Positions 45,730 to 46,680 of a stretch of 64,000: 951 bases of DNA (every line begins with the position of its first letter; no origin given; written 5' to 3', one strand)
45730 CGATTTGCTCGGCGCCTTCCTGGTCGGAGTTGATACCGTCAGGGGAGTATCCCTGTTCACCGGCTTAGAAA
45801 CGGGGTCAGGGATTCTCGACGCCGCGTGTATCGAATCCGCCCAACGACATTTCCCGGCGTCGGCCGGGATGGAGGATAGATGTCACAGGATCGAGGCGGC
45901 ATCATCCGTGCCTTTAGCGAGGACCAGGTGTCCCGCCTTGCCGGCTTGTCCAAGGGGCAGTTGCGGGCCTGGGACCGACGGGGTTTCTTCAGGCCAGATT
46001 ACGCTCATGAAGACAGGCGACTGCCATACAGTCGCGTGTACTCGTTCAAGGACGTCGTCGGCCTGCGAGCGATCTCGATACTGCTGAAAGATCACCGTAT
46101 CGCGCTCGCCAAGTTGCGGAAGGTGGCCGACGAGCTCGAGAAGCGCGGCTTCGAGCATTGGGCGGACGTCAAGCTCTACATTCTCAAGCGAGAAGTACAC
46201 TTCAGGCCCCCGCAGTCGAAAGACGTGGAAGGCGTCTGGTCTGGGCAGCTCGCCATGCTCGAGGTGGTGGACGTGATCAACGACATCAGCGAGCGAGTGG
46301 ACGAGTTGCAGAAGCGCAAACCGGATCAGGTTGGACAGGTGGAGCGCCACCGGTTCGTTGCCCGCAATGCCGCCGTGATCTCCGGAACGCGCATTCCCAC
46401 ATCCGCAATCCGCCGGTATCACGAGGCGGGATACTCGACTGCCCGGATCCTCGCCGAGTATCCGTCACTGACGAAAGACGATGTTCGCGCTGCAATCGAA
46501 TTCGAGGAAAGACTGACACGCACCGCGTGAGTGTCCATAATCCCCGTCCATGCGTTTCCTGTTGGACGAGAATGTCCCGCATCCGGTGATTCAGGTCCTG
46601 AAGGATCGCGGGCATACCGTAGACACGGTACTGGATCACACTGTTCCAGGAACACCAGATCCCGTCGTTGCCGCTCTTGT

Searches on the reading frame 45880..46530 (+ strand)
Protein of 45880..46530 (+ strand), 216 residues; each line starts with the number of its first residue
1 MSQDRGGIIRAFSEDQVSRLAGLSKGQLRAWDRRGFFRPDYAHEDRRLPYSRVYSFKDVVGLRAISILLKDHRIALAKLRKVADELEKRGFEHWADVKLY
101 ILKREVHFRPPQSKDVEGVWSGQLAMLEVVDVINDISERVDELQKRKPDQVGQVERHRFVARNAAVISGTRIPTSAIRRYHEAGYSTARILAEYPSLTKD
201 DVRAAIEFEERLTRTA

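Call 100: search_protein_families(library=pfam, proteins=[window:45880-46530:+], max_evalue=0.001)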
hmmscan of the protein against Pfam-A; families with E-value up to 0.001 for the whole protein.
window:45880-46530:+ (216 aa): 3 families
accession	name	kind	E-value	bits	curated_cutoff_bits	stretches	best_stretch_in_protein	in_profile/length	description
PF04255.20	DUF433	-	2.8e-13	49.9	23.6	1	165-208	12-55/56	Protein of unknown function (DUF433)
PF13411.12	MerR_1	-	2.1e-09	37.8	21.6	1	15-85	4-68/69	MerR HTH family regulatory protein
PF00376.29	MerR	-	2.1e-06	27.9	28.2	0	16-39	4-28/38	MerR family regulatory protein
